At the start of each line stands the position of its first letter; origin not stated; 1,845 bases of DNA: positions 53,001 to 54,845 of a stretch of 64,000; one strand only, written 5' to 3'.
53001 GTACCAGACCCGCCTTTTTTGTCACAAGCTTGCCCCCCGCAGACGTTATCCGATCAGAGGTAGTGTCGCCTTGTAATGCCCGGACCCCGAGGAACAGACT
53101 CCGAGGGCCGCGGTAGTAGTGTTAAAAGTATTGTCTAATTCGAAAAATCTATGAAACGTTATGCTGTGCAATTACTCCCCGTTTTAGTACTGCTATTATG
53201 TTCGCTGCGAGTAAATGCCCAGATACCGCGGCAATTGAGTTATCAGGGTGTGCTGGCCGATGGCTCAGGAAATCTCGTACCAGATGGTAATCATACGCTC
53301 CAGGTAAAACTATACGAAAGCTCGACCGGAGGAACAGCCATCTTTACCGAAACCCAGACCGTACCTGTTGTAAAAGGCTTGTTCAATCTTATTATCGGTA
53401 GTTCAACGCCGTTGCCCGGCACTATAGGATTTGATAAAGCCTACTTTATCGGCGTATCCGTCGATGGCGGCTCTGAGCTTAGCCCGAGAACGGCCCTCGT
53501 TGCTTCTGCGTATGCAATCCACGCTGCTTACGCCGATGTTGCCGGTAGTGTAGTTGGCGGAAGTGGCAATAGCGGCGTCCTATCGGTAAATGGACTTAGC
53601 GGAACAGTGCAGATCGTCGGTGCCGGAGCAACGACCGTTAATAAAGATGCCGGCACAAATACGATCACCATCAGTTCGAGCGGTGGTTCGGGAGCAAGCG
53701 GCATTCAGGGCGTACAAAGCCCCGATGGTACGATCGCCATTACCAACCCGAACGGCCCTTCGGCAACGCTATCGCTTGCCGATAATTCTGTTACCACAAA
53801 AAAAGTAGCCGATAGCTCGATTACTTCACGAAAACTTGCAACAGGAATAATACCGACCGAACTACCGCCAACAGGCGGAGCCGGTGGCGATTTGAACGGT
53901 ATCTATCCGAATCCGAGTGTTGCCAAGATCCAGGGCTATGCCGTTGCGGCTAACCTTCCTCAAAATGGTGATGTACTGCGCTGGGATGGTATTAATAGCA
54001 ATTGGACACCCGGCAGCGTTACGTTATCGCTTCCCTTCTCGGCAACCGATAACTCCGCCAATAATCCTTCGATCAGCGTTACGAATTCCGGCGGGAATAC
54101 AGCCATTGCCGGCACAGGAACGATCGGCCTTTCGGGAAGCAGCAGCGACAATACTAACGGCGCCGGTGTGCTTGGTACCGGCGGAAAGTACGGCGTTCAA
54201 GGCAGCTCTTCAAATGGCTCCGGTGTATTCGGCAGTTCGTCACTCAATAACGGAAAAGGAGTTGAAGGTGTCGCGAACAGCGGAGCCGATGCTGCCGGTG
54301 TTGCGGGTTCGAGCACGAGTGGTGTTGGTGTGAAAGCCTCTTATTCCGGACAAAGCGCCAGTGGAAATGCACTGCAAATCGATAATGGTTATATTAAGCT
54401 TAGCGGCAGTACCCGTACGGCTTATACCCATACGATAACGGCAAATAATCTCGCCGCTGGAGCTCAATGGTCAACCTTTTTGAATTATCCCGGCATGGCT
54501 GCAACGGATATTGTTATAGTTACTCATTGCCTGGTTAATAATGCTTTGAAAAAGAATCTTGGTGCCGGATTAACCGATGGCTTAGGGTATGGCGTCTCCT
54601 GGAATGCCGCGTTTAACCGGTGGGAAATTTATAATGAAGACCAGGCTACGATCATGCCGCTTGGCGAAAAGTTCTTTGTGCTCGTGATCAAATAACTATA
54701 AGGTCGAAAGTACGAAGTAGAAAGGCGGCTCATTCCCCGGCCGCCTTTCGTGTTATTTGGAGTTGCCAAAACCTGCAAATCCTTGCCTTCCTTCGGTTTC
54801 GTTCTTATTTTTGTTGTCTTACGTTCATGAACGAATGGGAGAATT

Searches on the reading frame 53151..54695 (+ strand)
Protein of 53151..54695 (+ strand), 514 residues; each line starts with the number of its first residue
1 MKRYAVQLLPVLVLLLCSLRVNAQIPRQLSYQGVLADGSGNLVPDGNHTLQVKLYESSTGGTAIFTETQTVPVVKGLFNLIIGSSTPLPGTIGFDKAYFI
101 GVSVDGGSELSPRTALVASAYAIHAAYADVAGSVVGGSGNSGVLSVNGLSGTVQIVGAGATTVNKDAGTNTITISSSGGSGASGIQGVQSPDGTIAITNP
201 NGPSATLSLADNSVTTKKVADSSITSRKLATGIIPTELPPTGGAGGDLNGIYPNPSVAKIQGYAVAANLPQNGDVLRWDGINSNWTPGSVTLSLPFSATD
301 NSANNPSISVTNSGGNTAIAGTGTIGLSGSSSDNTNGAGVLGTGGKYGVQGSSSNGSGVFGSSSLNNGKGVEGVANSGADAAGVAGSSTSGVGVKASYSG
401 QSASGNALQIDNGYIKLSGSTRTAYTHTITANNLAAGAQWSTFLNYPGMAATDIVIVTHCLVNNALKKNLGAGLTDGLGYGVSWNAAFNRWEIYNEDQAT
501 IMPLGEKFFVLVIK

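Call 69: search_protein_families(library=pfam, proteins=[window:53151-54695:+], max_evalue=0.001)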
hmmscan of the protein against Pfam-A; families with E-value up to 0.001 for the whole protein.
window:53151-54695:+ (514 aa): 1 family
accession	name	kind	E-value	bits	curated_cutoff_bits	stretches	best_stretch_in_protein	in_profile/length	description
PF24249.1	DUF7452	-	3e-05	24.7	28.2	1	415-512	29-118/118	Domain of unknown function (DUF7452)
